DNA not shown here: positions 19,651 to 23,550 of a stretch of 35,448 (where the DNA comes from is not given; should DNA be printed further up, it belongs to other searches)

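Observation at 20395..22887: Two identical 450-bp in-frame repeats 2,043 bp apart inside the giant gene could act as a recombination-driven length switch, or flag an assembly problem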

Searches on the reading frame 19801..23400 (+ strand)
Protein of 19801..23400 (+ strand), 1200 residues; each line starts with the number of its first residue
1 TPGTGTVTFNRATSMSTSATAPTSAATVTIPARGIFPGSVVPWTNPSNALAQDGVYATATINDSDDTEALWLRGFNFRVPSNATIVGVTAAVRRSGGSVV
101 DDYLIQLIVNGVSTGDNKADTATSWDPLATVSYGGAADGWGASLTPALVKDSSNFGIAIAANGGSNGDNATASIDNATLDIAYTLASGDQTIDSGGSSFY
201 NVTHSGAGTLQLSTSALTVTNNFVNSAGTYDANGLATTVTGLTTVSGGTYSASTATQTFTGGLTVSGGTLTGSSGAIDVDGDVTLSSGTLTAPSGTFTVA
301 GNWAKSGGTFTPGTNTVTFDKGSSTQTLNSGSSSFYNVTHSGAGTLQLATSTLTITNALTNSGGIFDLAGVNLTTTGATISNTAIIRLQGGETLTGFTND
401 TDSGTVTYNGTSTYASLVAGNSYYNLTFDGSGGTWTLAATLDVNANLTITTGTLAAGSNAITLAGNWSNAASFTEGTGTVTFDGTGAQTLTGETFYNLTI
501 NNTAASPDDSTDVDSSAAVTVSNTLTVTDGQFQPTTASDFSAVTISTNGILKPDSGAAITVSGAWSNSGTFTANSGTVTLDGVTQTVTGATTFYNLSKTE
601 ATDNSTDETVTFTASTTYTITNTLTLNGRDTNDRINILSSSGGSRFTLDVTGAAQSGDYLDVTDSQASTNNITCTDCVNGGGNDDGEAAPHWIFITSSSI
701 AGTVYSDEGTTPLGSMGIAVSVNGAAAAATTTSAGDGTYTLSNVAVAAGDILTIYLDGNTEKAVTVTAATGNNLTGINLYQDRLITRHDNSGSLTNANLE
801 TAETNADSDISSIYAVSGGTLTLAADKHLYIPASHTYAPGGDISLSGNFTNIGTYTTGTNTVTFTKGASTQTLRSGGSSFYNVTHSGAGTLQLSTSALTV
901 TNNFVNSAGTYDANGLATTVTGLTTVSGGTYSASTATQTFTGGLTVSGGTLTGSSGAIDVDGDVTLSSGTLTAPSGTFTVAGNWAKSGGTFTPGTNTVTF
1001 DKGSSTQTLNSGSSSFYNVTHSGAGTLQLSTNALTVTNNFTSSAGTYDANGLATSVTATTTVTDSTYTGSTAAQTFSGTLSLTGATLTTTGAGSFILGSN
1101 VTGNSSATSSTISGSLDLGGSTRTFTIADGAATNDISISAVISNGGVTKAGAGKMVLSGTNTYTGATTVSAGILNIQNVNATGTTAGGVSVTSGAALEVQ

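Call 26: find_related_loci(query=window:19801-23400:+, collection=metagenome_contigs, flank=6000)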
Query window:19801-23400:+ (1200 aa) in metagenome_contigs; peptide patterns used: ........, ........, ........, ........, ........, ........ (x = any residue, [..] = any of these).
467 stretches matched a pattern; 93 encode a relative of the query (tblastn E <= 1e-3); the best 80 are kept; 76 distinct loci.
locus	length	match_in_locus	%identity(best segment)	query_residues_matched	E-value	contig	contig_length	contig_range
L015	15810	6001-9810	49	178-1092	1e-119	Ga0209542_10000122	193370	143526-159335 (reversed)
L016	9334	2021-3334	50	249-700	6e-95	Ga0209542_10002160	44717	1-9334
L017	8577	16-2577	66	196-1059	2e-76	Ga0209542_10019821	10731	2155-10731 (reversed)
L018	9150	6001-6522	68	445-607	3e-54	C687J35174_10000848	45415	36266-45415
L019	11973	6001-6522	68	445-607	2e-54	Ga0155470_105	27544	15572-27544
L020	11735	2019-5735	45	187-1088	3e-42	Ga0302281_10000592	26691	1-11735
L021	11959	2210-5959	39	190-596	2e-37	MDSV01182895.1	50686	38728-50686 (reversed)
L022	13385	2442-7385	36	255-1048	3e-36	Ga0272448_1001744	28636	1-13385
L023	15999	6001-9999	35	184-1193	3e-33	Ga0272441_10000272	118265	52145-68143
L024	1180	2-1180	43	187-1165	3e-33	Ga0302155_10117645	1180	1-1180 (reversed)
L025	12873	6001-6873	37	263-538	4e-27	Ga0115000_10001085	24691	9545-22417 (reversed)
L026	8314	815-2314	27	226-708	5e-21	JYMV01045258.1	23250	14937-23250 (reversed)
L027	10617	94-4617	27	226-708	6e-22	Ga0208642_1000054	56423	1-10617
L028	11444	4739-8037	49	290-530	9e-20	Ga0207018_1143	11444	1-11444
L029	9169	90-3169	49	349-530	1e-19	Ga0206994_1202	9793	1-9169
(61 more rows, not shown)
